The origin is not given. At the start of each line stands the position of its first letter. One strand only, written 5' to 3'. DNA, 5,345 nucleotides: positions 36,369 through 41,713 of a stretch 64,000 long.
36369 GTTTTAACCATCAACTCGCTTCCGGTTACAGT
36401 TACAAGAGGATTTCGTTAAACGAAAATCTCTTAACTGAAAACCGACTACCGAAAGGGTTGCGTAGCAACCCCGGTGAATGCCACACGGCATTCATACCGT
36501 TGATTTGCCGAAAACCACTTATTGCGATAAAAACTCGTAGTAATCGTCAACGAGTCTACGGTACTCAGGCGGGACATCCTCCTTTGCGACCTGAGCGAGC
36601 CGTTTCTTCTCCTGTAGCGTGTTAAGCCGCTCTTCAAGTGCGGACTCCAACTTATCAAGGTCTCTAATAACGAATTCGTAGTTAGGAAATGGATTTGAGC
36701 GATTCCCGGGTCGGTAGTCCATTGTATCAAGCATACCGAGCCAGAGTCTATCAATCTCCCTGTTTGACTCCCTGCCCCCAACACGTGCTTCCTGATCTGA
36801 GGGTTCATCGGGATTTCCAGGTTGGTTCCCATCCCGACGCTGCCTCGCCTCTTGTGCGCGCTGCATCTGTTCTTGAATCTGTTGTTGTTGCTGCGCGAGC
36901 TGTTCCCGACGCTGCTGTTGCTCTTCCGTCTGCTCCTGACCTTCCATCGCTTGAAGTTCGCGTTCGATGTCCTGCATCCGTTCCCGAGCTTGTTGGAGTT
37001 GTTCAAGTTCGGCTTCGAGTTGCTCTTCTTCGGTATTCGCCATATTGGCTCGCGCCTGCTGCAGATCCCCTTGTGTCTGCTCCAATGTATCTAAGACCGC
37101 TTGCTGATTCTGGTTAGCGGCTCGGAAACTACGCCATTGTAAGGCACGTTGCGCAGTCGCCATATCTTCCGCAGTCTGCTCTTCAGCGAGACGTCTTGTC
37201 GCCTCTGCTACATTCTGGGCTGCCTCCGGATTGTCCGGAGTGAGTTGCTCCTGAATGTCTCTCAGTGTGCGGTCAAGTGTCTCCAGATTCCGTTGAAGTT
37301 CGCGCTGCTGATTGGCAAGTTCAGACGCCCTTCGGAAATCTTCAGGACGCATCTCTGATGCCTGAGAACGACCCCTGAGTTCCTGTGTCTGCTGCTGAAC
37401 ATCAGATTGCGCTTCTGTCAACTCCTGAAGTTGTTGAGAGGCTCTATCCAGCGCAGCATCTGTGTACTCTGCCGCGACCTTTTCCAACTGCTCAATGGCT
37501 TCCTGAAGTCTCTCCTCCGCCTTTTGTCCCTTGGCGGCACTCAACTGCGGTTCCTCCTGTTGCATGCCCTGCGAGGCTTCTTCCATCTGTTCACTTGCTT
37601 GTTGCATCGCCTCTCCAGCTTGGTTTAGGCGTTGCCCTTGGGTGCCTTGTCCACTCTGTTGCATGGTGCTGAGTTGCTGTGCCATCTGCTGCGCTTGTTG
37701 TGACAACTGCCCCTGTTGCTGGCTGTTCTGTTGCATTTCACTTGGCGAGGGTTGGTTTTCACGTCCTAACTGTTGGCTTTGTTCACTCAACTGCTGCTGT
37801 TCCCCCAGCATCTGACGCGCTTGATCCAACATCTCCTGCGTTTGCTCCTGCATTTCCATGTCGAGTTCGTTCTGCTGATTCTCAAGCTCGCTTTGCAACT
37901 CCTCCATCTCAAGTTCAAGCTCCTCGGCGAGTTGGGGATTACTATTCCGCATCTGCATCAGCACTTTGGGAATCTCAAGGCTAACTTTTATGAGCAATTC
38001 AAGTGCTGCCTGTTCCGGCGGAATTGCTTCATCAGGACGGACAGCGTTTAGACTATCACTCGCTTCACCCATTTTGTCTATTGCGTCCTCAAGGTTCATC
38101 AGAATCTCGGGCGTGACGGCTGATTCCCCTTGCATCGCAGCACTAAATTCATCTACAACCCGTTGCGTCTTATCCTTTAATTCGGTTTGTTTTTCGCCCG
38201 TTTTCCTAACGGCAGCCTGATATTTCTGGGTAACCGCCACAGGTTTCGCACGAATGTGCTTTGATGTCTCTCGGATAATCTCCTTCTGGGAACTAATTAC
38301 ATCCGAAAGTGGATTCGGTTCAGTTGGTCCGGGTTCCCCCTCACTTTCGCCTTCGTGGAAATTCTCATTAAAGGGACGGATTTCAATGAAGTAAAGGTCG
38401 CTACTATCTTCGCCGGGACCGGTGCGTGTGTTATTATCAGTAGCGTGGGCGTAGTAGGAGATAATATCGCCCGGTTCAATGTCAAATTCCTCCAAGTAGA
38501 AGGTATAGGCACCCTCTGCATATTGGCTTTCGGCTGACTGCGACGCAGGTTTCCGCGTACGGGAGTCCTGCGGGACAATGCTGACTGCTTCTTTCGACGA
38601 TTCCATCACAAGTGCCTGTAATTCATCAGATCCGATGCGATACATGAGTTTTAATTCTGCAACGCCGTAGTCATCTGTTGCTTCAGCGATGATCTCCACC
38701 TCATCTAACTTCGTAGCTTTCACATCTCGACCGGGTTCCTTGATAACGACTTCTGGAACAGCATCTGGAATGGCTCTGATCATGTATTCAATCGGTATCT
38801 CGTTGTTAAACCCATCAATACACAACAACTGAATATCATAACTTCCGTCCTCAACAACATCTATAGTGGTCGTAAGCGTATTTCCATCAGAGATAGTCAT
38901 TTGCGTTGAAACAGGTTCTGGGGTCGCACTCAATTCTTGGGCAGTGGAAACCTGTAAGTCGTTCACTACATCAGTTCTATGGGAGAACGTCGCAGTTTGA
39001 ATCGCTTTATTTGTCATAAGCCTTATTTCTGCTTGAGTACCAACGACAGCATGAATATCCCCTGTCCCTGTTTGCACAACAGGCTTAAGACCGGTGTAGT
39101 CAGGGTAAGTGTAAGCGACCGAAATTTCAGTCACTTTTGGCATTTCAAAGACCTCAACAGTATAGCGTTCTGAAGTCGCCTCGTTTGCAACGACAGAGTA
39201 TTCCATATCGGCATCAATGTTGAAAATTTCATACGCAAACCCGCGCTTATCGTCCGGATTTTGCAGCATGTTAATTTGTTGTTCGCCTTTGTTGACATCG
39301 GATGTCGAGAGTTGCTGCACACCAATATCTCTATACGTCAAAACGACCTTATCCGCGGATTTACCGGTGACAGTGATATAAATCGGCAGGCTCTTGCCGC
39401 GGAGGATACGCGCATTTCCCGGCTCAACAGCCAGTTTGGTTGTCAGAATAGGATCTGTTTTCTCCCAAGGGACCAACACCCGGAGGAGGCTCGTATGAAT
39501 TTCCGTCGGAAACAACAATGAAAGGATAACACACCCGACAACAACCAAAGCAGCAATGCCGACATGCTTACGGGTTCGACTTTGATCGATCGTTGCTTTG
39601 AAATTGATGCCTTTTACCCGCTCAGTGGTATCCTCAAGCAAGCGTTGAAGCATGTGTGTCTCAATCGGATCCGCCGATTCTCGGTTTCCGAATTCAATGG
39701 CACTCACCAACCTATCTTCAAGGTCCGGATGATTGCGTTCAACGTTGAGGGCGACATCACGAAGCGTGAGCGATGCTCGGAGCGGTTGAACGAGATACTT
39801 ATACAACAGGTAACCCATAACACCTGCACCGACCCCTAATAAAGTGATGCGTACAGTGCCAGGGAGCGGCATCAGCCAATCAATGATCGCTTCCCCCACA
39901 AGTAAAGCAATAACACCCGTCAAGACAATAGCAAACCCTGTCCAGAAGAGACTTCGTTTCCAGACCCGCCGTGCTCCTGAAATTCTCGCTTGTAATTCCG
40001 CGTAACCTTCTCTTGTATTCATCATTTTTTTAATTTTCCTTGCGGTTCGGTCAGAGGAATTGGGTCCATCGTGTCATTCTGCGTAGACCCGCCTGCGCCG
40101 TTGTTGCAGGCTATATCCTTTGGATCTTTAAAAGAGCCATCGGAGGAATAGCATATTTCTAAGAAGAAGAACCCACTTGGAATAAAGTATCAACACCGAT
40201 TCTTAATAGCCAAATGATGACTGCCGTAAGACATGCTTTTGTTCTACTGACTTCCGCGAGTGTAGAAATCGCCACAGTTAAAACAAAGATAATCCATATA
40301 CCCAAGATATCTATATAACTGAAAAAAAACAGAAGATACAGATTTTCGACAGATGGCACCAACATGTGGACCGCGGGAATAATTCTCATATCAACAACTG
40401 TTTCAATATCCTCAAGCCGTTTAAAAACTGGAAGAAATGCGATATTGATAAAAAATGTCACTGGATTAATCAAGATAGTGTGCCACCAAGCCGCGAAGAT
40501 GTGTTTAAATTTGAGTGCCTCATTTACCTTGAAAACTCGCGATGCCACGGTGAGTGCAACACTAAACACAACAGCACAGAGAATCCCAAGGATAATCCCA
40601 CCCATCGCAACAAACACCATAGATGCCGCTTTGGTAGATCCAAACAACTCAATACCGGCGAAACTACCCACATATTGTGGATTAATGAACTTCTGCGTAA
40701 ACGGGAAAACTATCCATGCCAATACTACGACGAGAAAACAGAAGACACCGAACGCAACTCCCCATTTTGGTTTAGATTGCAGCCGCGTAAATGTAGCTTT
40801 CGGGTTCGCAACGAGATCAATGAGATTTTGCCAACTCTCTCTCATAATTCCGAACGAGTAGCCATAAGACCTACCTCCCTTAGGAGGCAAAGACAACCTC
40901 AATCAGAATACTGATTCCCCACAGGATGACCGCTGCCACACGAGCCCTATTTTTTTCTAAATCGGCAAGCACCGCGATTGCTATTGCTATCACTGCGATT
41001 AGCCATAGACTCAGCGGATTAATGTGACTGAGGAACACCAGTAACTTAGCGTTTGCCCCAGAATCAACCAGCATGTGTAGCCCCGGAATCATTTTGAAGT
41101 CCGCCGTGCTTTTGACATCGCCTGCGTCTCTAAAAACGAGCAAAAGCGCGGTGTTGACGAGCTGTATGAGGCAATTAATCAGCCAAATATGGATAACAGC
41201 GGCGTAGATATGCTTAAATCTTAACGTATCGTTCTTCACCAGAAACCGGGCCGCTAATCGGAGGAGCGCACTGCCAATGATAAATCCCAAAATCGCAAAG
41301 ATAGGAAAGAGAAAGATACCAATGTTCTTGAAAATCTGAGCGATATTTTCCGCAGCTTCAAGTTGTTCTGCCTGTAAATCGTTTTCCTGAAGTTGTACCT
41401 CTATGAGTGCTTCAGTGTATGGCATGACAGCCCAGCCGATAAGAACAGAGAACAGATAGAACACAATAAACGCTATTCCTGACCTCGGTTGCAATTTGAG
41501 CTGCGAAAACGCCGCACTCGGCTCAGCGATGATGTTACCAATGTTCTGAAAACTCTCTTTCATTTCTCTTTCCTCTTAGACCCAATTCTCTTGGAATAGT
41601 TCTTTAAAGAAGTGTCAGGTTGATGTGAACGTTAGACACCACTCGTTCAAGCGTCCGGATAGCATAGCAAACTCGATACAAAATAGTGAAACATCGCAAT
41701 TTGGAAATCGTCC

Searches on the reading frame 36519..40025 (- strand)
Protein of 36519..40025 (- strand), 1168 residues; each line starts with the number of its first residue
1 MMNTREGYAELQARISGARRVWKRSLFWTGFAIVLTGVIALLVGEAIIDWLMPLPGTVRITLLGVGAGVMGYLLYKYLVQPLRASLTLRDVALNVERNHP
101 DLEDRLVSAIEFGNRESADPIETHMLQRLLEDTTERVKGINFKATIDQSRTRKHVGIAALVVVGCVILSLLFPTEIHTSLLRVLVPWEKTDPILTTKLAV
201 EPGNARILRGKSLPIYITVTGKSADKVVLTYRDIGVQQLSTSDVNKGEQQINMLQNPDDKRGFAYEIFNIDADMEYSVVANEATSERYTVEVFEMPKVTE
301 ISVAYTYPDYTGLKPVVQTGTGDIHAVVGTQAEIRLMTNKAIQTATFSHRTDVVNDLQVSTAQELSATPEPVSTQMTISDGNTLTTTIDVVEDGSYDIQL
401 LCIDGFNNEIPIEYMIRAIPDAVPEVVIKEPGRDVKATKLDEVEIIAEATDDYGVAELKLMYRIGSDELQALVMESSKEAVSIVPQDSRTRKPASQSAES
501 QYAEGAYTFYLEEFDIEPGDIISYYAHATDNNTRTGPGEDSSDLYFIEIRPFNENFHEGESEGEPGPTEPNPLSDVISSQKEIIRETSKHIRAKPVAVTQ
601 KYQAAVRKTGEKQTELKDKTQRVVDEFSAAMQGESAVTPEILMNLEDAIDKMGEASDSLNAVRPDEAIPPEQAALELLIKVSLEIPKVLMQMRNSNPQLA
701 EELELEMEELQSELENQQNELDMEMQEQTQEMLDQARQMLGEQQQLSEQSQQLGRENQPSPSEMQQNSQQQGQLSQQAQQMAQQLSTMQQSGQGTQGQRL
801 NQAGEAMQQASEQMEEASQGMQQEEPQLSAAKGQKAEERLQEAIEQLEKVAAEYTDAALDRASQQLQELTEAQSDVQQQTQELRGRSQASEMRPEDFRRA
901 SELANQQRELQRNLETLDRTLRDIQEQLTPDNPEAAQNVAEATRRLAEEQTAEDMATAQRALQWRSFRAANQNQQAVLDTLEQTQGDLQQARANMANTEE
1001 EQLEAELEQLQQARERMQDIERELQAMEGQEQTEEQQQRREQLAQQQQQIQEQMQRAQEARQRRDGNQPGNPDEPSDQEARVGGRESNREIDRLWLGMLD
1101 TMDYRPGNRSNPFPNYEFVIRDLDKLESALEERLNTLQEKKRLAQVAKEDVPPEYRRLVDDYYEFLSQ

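Call 80: search_protein_families(library=pfam, proteins=[window:36519-40025:-], max_evalue=0.00001)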
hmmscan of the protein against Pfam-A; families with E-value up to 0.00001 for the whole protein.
window:36519-40025:- (1168 aa): 1 family
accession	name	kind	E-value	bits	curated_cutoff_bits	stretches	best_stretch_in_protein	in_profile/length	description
PF13779.11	DUF4175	-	3.9e-09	35.5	27.3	1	289-463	185-322/825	Domain of unknown function (DUF4175)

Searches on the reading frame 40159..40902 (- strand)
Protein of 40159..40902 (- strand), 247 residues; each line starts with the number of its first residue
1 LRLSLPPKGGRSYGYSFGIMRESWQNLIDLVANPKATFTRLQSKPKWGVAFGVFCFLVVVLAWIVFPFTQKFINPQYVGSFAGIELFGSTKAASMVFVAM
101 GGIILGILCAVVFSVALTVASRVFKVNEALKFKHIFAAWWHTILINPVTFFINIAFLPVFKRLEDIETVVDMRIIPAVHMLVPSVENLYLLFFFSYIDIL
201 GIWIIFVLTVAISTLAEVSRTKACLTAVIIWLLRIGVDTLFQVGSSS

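Call 80: search_protein_families(library=pfam, proteins=[window:40159-40902:-], max_evalue=0.00001)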
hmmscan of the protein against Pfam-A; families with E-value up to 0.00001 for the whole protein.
window:40159-40902:- (247 aa): 1 family
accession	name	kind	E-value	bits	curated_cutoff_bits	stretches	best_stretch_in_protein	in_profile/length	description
PF04893.22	Yip1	-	1.1e-06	29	28.6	1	29-234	2-166/173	Yip1 domain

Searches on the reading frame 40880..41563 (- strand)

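Call 80: search_protein_families(library=pfam, proteins=[window:40880-41563:-], max_evalue=0.00001)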
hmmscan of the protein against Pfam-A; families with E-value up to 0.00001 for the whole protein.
window:40880-41563:- (227 aa): 1 family
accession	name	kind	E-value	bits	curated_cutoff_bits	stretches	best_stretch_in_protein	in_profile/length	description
PF04893.22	Yip1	-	3.7e-08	33.9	28.6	1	11-220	3-168/173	Yip1 domain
